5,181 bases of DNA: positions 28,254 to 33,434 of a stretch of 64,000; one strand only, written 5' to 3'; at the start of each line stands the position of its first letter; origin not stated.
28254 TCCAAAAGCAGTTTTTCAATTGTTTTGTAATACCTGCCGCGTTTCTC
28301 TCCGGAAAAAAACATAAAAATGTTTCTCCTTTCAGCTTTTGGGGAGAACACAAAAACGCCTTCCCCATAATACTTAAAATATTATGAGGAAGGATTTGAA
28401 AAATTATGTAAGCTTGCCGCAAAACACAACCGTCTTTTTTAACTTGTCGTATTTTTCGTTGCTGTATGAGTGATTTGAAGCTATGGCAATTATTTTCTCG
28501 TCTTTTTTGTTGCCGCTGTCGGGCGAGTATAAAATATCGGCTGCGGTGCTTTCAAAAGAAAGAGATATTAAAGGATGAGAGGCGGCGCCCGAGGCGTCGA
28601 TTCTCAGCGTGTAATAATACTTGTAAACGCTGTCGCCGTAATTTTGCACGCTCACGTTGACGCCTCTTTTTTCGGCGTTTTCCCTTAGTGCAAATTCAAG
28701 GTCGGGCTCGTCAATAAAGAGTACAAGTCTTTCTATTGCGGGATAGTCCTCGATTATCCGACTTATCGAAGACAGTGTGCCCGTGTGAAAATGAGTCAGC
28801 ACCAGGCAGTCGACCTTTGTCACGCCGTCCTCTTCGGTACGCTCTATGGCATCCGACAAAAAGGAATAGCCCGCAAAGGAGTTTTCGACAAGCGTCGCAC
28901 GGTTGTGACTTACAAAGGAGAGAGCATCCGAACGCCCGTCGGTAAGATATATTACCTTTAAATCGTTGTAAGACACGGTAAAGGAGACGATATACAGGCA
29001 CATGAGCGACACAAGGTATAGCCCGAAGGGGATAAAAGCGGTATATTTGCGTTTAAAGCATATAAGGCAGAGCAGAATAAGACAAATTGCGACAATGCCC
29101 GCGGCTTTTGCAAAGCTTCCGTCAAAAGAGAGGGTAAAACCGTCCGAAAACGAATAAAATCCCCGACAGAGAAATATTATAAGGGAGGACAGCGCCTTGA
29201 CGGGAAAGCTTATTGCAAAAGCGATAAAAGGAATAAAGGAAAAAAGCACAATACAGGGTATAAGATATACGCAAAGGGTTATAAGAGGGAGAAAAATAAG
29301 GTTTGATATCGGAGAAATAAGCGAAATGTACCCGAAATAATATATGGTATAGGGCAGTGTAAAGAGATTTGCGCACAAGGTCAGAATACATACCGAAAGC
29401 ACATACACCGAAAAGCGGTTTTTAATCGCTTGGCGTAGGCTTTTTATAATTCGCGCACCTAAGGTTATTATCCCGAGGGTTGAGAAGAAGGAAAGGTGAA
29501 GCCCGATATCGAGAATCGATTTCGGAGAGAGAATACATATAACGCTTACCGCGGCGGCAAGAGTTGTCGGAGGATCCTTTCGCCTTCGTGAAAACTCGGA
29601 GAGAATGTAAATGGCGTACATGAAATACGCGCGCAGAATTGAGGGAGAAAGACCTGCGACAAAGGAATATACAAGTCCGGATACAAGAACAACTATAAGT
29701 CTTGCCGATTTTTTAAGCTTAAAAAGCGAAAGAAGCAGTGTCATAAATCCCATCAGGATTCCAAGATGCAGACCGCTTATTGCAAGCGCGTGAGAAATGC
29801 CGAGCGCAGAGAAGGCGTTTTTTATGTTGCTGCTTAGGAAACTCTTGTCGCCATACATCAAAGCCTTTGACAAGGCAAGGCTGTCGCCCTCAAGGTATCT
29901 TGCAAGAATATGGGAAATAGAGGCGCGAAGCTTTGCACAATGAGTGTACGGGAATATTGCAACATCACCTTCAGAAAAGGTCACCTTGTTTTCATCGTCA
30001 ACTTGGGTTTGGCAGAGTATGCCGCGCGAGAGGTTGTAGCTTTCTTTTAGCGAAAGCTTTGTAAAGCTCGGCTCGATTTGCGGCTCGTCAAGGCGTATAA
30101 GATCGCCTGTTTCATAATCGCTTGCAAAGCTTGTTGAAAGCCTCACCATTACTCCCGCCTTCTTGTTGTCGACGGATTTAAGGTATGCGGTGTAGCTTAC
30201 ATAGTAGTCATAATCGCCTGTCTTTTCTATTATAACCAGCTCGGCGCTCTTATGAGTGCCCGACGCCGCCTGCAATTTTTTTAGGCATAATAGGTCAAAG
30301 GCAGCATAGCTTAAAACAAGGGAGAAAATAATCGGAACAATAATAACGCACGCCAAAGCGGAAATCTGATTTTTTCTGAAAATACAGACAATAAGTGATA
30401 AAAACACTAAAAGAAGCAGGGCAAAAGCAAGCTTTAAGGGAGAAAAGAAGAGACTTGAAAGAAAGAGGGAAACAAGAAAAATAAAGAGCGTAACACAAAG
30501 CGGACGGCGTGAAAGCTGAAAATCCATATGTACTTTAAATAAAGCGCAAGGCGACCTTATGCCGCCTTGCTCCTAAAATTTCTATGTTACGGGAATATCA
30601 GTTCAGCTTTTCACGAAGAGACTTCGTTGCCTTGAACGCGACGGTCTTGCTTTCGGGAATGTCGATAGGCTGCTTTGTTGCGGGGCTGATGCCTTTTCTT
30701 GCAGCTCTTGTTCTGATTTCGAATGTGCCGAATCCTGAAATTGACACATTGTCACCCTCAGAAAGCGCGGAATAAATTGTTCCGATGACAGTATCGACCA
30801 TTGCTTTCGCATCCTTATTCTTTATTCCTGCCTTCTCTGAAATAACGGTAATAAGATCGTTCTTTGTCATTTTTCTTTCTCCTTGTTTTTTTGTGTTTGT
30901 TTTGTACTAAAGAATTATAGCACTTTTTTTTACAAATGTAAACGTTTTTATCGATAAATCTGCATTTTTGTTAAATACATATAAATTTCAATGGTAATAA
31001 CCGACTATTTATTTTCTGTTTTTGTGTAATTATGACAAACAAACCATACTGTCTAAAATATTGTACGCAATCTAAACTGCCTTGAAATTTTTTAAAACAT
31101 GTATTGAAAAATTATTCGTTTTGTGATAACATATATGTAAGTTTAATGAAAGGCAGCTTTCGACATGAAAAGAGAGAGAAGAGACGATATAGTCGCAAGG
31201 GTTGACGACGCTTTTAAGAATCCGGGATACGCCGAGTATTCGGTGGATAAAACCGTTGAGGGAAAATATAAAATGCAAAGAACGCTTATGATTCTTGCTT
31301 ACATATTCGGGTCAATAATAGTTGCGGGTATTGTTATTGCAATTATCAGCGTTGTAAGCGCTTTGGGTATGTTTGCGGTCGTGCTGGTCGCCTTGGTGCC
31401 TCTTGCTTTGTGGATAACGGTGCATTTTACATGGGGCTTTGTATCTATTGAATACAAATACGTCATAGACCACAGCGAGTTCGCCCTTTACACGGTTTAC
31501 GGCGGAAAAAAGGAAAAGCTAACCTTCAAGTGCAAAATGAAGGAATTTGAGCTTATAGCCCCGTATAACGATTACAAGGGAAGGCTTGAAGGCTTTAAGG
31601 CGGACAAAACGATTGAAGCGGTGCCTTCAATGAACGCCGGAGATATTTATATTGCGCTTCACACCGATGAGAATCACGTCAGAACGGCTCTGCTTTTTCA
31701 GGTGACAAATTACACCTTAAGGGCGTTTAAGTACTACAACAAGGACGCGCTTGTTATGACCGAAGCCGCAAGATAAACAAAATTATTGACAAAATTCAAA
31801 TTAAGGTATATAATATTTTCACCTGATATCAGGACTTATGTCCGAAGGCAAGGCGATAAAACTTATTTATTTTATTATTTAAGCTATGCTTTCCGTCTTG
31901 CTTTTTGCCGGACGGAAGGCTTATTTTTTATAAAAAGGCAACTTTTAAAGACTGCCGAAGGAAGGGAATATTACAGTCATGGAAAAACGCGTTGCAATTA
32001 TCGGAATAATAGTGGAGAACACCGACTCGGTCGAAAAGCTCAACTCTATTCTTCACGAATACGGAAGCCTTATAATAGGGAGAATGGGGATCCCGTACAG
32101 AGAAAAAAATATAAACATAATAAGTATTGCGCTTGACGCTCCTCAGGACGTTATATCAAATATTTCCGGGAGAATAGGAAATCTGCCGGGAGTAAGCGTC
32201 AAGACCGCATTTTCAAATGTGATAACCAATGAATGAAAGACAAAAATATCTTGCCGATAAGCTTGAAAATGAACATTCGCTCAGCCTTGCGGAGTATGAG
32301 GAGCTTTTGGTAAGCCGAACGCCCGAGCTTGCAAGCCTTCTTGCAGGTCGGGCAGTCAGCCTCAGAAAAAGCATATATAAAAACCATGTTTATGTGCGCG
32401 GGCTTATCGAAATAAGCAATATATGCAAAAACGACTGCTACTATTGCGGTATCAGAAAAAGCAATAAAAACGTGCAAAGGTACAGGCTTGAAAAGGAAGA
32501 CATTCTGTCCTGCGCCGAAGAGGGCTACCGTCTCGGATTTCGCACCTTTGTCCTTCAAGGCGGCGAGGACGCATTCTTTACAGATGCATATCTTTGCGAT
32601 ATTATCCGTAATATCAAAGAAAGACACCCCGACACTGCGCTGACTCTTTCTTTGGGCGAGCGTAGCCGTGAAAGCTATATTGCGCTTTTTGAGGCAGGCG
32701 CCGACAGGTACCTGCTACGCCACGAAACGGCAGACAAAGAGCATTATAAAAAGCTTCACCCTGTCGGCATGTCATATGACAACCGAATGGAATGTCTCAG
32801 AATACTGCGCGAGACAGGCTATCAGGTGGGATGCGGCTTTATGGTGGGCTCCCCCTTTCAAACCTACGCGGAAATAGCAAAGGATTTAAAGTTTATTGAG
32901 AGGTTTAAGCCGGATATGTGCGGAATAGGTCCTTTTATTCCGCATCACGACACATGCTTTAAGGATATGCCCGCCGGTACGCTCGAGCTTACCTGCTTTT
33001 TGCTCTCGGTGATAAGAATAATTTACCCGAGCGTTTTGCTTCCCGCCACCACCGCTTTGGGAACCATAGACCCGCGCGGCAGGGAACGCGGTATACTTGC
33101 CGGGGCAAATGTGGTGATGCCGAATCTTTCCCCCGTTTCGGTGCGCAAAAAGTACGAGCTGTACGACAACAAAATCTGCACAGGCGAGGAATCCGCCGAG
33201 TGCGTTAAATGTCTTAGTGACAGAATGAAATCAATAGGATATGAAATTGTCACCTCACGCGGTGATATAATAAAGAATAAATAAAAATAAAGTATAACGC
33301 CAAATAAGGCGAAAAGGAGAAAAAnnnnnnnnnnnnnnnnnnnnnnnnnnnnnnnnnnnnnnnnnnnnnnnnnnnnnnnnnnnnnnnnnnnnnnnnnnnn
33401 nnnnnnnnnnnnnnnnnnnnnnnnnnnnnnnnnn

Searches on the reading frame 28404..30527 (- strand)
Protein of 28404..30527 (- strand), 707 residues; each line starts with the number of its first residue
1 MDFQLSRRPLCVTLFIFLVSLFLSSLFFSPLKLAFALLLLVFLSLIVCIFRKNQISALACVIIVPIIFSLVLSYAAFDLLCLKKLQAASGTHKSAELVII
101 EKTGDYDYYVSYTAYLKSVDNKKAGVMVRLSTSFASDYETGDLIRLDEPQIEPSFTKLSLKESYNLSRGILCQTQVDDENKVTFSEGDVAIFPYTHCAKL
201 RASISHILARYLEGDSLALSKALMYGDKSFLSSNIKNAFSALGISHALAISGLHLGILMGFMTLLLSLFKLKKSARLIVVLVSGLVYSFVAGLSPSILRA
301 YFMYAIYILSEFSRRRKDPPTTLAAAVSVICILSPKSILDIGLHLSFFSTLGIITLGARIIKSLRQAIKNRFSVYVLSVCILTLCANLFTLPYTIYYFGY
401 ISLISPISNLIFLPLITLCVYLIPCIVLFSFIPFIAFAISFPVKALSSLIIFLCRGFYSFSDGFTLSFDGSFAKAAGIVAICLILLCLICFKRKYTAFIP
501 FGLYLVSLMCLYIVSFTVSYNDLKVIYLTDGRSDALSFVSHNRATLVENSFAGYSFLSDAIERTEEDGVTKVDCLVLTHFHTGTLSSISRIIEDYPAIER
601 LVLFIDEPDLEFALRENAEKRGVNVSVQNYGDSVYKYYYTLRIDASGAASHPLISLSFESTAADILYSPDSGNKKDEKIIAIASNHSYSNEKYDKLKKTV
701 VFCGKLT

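Call 45: search_protein_families(library=ncbifam, proteins=[window:28404-30527:-], max_evalue=1e-10)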
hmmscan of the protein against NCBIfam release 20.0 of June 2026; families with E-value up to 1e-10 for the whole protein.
window:28404-30527:- (707 aa): 4 families
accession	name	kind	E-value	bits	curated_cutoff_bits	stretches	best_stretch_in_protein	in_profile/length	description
TIGR00361.1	ComEC_Rec2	equivalog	4e-35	121.1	190.05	1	197-598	109-518/663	DNA internalization-related competence protein ComEC/Rec2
TIGR00360.1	ComEC_N-term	subfamily_domain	8.5e-25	88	36.5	1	244-420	1-168/171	ComEC/Rec2-related protein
NF045979.1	ComEC_MAG0480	equivalog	3.3e-14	52.5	150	1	12-438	27-406/461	MAG0480 family ComEC-like protein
NF008580.0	PRK11539.1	equivalog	3.7e-14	52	969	1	203-430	186-416/758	ComEC family protein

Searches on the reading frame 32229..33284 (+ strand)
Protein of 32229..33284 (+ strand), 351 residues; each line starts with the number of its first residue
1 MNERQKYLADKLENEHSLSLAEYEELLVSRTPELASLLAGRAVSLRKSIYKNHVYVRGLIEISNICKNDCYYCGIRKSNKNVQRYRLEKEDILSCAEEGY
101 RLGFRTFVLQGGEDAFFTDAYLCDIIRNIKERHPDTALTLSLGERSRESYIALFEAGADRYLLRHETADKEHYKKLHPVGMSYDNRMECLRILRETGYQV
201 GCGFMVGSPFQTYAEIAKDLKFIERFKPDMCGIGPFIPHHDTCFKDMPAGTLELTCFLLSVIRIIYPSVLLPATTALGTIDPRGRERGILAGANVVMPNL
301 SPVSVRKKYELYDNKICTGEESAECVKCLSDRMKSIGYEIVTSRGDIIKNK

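Call 45: search_protein_families(library=ncbifam, proteins=[window:32229-33284:+], max_evalue=1e-10)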
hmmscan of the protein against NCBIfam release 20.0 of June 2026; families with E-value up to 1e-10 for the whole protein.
window:32229-33284:+ (351 aa): 11 families
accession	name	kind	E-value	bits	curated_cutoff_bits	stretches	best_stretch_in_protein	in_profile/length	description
TIGR03956.1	rSAM_HydE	equivalog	2.8e-172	572.6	254.6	1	9-347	2-340/340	[FeFe] hydrogenase H-cluster radical SAM maturase HydE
TIGR03910.1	pyrrolys_PylB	equivalog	3.4e-42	144.6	348.2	1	7-319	7-319/347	methylornithine synthase PylB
TIGR00433.2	bioB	equivalog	8.6e-21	74.5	225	1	20-297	5-282/307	biotin synthase BioB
TIGR02351.2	thiH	equivalog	2.7e-19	69.5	380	1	14-207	31-225/364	2-iminoacetate synthase ThiH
TIGR03955.1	rSAM_HydG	equivalog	4.3e-19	68.3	312.15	1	8-226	37-262/470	[FeFe] hydrogenase H-cluster radical SAM maturase HydG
TIGR03699.1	menaquin_MqnC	equivalog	3.4e-13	49.2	428.1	1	38-137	20-122/342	cyclic dehypoxanthinyl futalosine synthase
TIGR03957.1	rSAM_HmdB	equivalog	6.2e-13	48.6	320.9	1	30-305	14-290/317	5,10-methenyltetrahydromethanopterin hydrogenase cofactor biosynthesis protein HmdB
TIGR00423.1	TIGR00423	subfamily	1.5e-12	47.4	260.25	1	60-138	9-87/310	CofH family radical SAM protein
NF006687.0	PRK09234.1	equivalog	1.5e-12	46.5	1018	1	7-136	481-611/849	bifunctional FO biosynthesis protein CofGH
TIGR03551.1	F420_cofH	equivalog_domain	2e-11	43.3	374.1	1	27-136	10-119/345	5-amino-6-(D-ribitylamino)uracil--L-tyrosine 4-hydroxyphenyl transferase CofH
TIGR03700.1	mena_SCO4494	equivalog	3.4e-11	42.7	434.55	1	9-137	2-129/351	aminofutalosine synthase MqnE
